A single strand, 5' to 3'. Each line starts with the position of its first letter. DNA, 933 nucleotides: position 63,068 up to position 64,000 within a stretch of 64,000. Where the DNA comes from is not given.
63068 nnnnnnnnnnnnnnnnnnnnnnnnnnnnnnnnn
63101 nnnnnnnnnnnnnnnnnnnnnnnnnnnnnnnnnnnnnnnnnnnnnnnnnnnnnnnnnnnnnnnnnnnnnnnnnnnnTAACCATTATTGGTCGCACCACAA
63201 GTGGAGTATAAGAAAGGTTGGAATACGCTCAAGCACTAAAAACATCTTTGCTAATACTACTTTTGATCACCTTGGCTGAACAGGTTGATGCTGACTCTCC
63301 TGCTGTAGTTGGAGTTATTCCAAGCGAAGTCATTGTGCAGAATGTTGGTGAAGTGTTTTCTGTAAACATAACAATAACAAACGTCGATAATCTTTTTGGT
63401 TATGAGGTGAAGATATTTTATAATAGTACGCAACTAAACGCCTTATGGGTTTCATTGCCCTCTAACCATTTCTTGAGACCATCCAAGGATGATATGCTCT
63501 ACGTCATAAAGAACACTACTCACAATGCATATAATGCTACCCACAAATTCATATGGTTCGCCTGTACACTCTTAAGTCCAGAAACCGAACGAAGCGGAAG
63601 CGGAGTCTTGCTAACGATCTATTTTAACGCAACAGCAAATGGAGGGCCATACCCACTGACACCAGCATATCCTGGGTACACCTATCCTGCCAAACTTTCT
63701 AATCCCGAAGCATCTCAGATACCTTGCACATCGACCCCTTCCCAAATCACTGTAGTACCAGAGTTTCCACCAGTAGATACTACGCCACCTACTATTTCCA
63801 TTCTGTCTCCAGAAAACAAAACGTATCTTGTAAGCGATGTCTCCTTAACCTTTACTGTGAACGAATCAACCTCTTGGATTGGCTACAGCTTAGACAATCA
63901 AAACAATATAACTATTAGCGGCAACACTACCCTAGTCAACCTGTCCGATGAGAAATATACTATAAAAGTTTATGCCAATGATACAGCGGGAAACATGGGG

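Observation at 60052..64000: Adjacent glycoside hydrolase, dockerin-bearing protein and cohesin-bearing protein: a minimal cellulosome-like pairing in an archaeon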

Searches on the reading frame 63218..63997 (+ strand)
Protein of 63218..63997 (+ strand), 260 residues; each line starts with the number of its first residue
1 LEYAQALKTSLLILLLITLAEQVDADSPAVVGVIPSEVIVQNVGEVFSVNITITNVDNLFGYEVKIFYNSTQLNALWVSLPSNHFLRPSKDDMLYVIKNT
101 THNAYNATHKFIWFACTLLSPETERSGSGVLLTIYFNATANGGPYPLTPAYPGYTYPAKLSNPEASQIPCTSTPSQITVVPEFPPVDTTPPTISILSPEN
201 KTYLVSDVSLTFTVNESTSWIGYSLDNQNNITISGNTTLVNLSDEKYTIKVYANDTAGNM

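Call 4: search_protein_families(library=pfam, proteins=[window:63218-63997:+], max_evalue=1)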
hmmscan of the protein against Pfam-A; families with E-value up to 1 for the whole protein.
window:63218-63997:+ (260 aa): 5 families
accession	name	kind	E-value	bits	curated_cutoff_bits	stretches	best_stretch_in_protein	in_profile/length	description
PF00963.24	Cohesin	-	1.3e-05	25.9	24.1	1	42-142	11-105/139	Cohesin domain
PF19077.6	Big_13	-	0.026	15.5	27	1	208-259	41-89/102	Bacterial Ig-like domain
PF24199.1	DUF7424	-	0.075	13.2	27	1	39-109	74-144/196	Domain of unknown function (DUF7424)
PF15418.12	DUF4625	-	0.087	13.5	27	0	23-69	9-59/131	Domain of unknown function (DUF4625)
PF17957.7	Big_7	-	0.14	13.3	24.1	1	191-231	1-44/70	Bacterial Ig domain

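Call 10: find_homologous_proteins(query=window:63218-63997:+, max_evalue=0.001)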
Query window:63218-63997:+ (260 aa): 290 proteins with E <= 0.001 among 972 candidates; the best 120 are listed.
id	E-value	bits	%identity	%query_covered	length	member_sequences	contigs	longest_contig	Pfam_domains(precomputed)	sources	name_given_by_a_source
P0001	2.6e-166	569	100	100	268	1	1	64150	PF00963.25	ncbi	ncbi:MAG: cohesin domain-containing protein, partial [Candidatus Bathyarchaeia archaeon]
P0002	8.1e-94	332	65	28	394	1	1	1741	PF21868.4,PF02494.23,PF13750.13,PF24421.2,PF19077.7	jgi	-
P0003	8.2e-94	332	72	29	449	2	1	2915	PF13750.13,PF19077.7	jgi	jgi:hypothetical protein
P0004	5.1e-87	310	80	63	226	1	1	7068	-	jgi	-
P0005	3.0e-81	291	58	29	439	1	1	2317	PF19625.6,PF21868.4,PF02494.23,PF13750.13,PF24421.2,PF19077.7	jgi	-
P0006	6.8e-74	267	66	72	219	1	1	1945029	-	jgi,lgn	-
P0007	1.3e-70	256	63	30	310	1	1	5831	PF02494.23,PF13750.13,PF24421.2,PF17996.8,PF19077.7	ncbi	-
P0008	2.1e-70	255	67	29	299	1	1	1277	PF13750.13,PF19077.7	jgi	-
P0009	1.5e-68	249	68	29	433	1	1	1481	PF13229.13,PF13750.13,PF24421.2,PF19077.7,PF05048.20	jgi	-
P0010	1.0e-65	240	49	43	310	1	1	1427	PF13750.13,PF17996.8,PF19077.7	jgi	-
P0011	9.2e-65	237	63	63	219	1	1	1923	PF00963.25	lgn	-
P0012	1.7e-64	236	69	61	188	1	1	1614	PF00963.25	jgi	-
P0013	3.2e-63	232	58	72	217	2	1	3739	PF00963.25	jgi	-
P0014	9.4e-62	227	60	29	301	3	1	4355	PF13750.13,PF19077.7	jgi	jgi:hypothetical protein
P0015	2.4e-60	222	59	29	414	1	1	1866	PF00801.27,PF13750.13,PF24421.2,PF19077.7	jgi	jgi:hypothetical protein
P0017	6.3e-60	221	63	63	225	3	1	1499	-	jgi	-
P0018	3.9e-59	218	61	64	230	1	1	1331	-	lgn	-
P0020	7.6e-54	201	57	63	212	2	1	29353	-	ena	-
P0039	5.6e-46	175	51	64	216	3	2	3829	PF00963.25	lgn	-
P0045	4.5e-43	166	49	64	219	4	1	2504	PF00963.25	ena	-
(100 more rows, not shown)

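Call 12: search_protein_families(library=ncbifam, proteins=[P0001, P0006, P0004, P0003], max_evalue=1)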
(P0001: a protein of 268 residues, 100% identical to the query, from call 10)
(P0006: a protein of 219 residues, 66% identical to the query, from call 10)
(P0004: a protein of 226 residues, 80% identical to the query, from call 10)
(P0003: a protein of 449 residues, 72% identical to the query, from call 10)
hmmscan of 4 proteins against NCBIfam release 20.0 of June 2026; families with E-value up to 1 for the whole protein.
P0001 (268 aa): 1 family
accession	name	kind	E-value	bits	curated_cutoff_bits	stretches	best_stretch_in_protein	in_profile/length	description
NF047446.1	barrel_OmpL47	domain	0.032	14.7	40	1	221-268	21-66/68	OmpL47-type beta-barrel domain-containing protein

P0006 (219 aa): 1 family
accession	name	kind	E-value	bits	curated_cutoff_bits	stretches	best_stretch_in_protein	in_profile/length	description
TIGR03024.1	arch_PEF_CTERM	domain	0.56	10.5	23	0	188-202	2-17/25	PEF-CTERM sorting domain-containing protein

P0004 (226 aa): 0 families

P0003 (449 aa): 7 families
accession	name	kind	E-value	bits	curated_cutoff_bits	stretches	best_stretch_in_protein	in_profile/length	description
NF047446.1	barrel_OmpL47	domain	4.1e-13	49.6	40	3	261-309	21-67/68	OmpL47-type beta-barrel domain-containing protein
NF047441.1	Lepto_OmpL47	equivalog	2.1e-08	34.2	250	2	117-236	113-240/336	multi-beta-barrel domain surface protein OmpL47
NF033510.3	Ca_tandemer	repeat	0.012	16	50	1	265-300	61-95/96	Ca2+-stabilized repeat-containing adhesin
NF011528.0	PRK14968.1-2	equivalog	0.046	13.2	171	0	81-120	115-154/205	putative methyltransferase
NF045522.1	MXAN_2561_fam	equivalog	0.12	11.8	150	0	346-385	208-248/304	MXAN_2561 family MXYO-CTERM-anchored protein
TIGR00746.1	arcC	equivalog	0.13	11.3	358.25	0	71-127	62-118/309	carbamate kinase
NF045935.1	MSC_0621_epsi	exception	0.17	11.9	42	0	65-93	3-31/144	MSC_0621 family F1-like ATPase epsilon subunit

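Call 13: find_encoding_contigs(protein=P0006, flank=10000, max_places=4)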
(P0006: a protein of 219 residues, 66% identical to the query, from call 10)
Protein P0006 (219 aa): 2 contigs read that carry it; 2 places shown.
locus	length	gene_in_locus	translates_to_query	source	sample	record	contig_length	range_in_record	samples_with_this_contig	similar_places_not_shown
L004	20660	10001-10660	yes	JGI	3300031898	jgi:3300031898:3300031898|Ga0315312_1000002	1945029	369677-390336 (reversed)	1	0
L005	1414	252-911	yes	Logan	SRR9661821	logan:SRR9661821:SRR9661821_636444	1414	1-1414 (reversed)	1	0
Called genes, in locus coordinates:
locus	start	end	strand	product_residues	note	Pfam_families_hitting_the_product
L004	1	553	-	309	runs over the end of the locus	PF16795:Phage_integr_3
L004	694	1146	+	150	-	-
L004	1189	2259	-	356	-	-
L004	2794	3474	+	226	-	-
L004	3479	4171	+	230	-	PF00455:DeoRC (faint), PF06026:Rib_5-P_isom_A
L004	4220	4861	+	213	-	PF13207:AAA_17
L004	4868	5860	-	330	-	PF20551:DUF6765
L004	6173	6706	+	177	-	PF13302:Acetyltransf_3, PF00583:Acetyltransf_1, PF13420:Acetyltransf_4, PF13673:Acetyltransf_10, PF13508:Acetyltransf_7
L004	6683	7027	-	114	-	-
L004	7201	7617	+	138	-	-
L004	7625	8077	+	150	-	PF01877:RNA_binding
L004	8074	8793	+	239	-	PF01876:RNase_P_p30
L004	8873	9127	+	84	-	PF01900:RNase_P_Rpp14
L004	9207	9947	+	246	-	PF02633:Creatininase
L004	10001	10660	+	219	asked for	-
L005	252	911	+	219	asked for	-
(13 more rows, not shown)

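Call 15: find_encoding_contigs(protein=P0004, flank=10000, max_places=3)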
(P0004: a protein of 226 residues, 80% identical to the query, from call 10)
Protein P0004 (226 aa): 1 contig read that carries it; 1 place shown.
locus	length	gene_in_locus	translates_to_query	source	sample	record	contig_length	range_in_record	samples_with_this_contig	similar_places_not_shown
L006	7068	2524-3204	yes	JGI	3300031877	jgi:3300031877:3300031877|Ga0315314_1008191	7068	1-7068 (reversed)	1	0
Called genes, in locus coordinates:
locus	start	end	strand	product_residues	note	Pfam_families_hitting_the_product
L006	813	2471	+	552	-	-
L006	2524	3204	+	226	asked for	-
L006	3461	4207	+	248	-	-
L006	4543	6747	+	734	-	PF07705:CARDB (weak)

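Call 16: find_encoding_contigs(protein=P0020, flank=10000, max_places=3)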
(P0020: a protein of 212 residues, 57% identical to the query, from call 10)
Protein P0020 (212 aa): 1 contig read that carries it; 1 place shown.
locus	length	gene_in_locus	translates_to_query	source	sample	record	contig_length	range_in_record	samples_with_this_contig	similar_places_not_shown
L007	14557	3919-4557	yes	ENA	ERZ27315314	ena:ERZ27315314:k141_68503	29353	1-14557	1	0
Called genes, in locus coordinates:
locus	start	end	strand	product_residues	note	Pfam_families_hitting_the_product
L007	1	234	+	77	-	?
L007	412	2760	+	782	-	PF00963:Cohesin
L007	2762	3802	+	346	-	PF07705:CARDB (faint), PF00963:Cohesin (weak)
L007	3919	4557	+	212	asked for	-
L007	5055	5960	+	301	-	-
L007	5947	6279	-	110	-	-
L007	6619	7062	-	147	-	-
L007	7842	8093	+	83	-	-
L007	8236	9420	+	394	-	PF05048:NosD, PF13229:Beta_helix, PF05048:NosD, PF13229:Beta_helix, PF05048:NosD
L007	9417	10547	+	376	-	PF13229:Beta_helix, PF05048:NosD, PF13229:Beta_helix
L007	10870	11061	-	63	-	-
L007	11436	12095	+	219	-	PF09754:PAC2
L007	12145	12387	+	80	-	-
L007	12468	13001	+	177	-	-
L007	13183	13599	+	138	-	-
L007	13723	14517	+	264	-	PF01478:Peptidase_A24, PF06847:Arc_PepC_II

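Call 23: search_solved_structures(query=P0001, max_evalue=1, show_alignments=1)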
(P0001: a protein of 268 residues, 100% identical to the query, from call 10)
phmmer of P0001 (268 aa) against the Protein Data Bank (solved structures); distinct sequences matched with E-value up to 1: 2.
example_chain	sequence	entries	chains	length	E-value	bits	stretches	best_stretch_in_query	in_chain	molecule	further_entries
3l8q_A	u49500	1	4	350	0.022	17.7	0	41-76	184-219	Cellulosomal scaffoldin adaptor protein B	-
5iuc_A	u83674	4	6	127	0.07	16.1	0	216-264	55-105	Platelet binding protein GspB | Platelet binding protein GspB - Siglec domain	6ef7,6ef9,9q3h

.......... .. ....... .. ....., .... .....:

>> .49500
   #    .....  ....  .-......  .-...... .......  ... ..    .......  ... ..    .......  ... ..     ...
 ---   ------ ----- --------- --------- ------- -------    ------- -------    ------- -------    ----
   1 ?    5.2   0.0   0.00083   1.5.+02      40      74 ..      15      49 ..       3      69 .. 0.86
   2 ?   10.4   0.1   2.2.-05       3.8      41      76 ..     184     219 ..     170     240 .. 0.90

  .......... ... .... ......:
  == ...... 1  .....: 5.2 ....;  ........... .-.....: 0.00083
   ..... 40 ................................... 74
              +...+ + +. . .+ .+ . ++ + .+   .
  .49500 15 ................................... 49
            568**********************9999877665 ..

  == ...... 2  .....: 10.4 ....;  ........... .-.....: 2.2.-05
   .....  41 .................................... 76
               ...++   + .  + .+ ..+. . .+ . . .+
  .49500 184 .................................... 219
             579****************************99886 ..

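Call 37: search_solved_structures(query=A3, max_evalue=1, show_alignments=2)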
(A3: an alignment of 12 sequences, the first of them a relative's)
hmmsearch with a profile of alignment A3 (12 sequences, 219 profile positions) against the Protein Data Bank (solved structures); distinct sequences matched with E-value up to 1: 6.
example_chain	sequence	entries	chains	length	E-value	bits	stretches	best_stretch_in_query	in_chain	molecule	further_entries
3l8q_A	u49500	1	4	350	4e-05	26.6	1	42-77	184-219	Cellulosomal scaffoldin adaptor protein B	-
1tyj_A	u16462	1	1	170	0.0068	19.3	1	43-75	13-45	cellulosomal scaffoldin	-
2y3n_A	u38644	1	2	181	0.0071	19.3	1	43-75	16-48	CELLULOSOMAL SCAFFOLDIN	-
3fnk_A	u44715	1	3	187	0.019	17.8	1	42-77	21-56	Cellulosomal scaffoldin adaptor protein B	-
3ghp_A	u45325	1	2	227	0.04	16.8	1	42-77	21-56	Cellulosomal scaffoldin adaptor protein B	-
4u3s_A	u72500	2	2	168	0.042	16.7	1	42-77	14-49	Cellulosomal scaffoldin adaptor protein B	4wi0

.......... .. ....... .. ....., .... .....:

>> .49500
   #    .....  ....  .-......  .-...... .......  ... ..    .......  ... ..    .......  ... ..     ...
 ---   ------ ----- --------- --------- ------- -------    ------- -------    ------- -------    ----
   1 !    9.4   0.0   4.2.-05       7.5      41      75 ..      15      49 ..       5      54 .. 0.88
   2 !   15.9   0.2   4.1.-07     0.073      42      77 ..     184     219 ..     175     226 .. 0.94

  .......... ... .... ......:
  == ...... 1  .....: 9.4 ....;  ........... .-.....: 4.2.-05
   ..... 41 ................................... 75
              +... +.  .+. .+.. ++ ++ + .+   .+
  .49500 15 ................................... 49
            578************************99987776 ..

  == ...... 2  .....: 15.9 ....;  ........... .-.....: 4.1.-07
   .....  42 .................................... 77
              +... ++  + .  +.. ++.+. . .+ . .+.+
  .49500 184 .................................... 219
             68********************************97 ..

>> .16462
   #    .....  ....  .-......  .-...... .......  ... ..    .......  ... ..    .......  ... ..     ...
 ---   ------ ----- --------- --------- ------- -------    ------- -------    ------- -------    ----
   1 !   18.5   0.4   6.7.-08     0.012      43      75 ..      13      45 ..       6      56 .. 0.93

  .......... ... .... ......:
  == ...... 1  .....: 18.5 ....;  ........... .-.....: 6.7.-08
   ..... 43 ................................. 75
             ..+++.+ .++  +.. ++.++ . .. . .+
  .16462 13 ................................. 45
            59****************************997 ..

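Call 38: search_protein_families(library=pfam, alignment_id=A3, max_evalue=0.01)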
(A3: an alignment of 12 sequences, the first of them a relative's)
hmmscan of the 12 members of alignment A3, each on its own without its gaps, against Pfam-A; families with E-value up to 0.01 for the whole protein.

A. member 1, P0001 (268 aa): 2 families
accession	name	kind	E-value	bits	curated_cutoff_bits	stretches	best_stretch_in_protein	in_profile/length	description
PF00963.24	Cohesin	-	1.3e-05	25.9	24.1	1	42-142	11-105/139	Cohesin domain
PF19077.6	Big_13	-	0.0044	17.9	27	1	208-264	41-94/102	Bacterial Ig-like domain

B. families by the number of members that match (of 12 scanned): 2 families
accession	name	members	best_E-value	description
PF00963.24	Cohesin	11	1.3e-09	Cohesin domain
PF19077.6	Big_13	1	0.0044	Bacterial Ig-like domain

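Call 53: find_related_loci(query=A3, collection=genome_contigs, flank=6000)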
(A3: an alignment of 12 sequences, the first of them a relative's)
Query A3 (268 aa) in genome_contigs; peptide patterns used: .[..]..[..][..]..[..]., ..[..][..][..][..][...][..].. (x = any residue, [..] = any of these).
60 stretches matched a pattern; 11 encode a relative of the query (tblastn E <= 1e-3); 11 distinct loci.
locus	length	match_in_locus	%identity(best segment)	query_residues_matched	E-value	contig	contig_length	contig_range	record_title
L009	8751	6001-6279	42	45-142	7e-14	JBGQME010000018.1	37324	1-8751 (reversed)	MAG: Candidatus Bathyarchaeia archaeon isolate OBJ2_061818_150_25 k141_945458_length_37324_cov_24.8387, whole genome sho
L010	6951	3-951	34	2-184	1e-11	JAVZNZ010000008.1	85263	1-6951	MAG: Candidatus Bathyarchaeia archaeon isolate DRTY-6_201912_bins_75 DRTY-6_201912_bins_75_scaffold_8, whole genome shot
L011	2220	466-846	30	11-142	8e-11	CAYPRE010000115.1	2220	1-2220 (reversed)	MAG TPA_asm: uncultured Candidatus Bathyarchaeia archaeon isolate binchicken_co364_163 genome assembly, contig: NODE_150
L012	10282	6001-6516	29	6-179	1e-10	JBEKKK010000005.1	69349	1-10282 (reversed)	MAG: Candidatus Bathyarchaeia archaeon isolate SPRUCE 345 SPRUCE_345_5, whole genome shotgun sequence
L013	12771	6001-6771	34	35-142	3e-10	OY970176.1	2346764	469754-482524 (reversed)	MAG: Candidatus Bathyarchaeota archaeon isolate MFD03726.bin.c.13 genome assembly, chromosome: 1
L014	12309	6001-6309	31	30-142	4e-8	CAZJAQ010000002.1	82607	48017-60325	MAG TPA_asm: uncultured Candidatus Bathyarchaeia archaeon isolate binchicken_co395_144 genome assembly, contig: NODE_14_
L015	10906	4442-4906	27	2-170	5e-8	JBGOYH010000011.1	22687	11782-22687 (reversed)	MAG: Candidatus Bathyarchaeia archaeon isolate OBJ_0618_130150_48 k141_637460_length_22687_cov_68.3884, whole genome sho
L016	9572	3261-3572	27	29-142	2e-7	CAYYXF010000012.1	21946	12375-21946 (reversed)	MAG TPA_asm: uncultured Candidatus Bathyarchaeia archaeon isolate binchicken_co33_214 genome assembly, contig: NODE_2381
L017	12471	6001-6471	25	12-179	1e-6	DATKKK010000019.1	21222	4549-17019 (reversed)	MAG TPA_asm: Candidatus Bathyarchaeia archaeon isolate SMAG_U14655 k141_3495998, whole genome shotgun sequence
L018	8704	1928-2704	41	41-148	2e-5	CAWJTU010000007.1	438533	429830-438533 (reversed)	MAG: Candidatus Bathyarchaeota archaeon isolate MFD04408.bin.1.95 genome assembly, contig: contig_13384, whole genome sh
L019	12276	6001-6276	31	44-142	1e-4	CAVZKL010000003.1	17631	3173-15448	MAG: Candidatus Bathyarchaeota archaeon isolate MFD04408.bin.2.64 genome assembly, contig: contig_122298, whole genome s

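Call 66: search_protein_families(library=pfam, proteins=[L012:836-3163:-, L013:4068-5684:+, L017:5011-5712:+, L010:5052-6350:-, L014:5059-5778:+, L015:3500-4345:+, L019:4224-5267:+, L009:3400-5769:+, L012:3494-5893:+, L013:5743-8730:+], max_evalue=0.001)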
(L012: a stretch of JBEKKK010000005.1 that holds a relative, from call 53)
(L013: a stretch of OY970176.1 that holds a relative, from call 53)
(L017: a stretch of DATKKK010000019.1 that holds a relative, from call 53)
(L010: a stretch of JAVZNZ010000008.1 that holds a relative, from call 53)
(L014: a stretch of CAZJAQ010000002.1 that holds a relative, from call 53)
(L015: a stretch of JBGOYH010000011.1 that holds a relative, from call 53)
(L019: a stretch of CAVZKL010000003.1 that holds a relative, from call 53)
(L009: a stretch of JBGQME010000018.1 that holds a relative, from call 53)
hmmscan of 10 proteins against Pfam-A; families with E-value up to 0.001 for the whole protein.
L012:836-3163:- (776 aa): 2 families
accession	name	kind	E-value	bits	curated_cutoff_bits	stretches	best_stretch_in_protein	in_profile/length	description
PF00404.24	Dockerin_1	-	5.9e-14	52.4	22.9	1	718-768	1-52/57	Dockerin type I domain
PF00963.24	Cohesin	-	1.1e-06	29.4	24.1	1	51-176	9-137/139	Cohesin domain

L013:4068-5684:+ (539 aa): 4 families
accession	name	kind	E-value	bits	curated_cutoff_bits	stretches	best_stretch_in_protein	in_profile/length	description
PF18911.6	PKD_4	-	6e-23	81.1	27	2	285-378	3-82/85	PKD domain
PF00801.26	PKD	-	1.1e-18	67.4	23.5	2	293-372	7-74/80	PKD domain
PF22352.2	K319L-like_PKD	-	4.5e-06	27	27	1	303-374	14-79/84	K319L-like, PKD domain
PF00404.24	Dockerin_1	-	9e-06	26.2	22.9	1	483-531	3-52/57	Dockerin type I domain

L017:5011-5712:+ (234 aa): 2 families
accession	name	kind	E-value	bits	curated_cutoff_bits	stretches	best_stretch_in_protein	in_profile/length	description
PF00404.24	Dockerin_1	-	1.3e-08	35.4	22.9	1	176-222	2-49/57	Dockerin type I domain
PF00963.24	Cohesin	-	4.4e-06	27.4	24.1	1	47-156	14-124/139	Cohesin domain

L010:5052-6350:- (433 aa): 1 family
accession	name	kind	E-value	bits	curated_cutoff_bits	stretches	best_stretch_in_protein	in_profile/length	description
PF01841.26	Transglut_core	-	1.1e-15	58.3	23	1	188-306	2-107/108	Transglutaminase-like superfamily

L014:5059-5778:+ (240 aa): 0 families

L015:3500-4345:+ (282 aa): 1 family
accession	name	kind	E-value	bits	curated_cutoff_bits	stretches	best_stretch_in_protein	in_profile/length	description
PF00404.24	Dockerin_1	-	0.00063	20.3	22.9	0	228-277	3-53/57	Dockerin type I domain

L019:4224-5267:+ (348 aa): 1 family
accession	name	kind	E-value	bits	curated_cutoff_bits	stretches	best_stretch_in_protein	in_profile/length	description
PF00404.24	Dockerin_1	-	1.5e-10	41.5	22.9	1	288-338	1-52/57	Dockerin type I domain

L009:3400-5769:+ (790 aa): 5 families
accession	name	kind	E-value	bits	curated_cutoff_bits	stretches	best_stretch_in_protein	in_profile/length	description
PF13229.12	Beta_helix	-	1.1e-11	45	25.9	1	201-352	8-149/158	Right handed beta helix region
PF05048.19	NosD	-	6.6e-09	35.9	23.6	1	277-377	83-173/212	Periplasmic copper-binding protein (NosD)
PF00404.24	Dockerin_1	-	4.5e-08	33.6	22.9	1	736-788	1-56/57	Dockerin type I domain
PF00963.24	Cohesin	-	1.5e-07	32.1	24.1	1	600-687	15-105/139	Cohesin domain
PF07602.17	DUF1565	-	4.5e-07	29.9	20.3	1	54-239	15-199/257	Protein of unknown function (DUF1565)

L012:3494-5893:+ (800 aa): 0 families

L013:5743-8730:+ (996 aa): 2 families
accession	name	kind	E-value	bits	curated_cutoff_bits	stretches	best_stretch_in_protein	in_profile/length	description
PF07705.17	CARDB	-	7.5e-15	55.4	22.7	2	622-691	15-83/101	CARDB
PF00404.24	Dockerin_1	-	5.1e-10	39.8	22.9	1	937-986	2-52/57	Dockerin type I domain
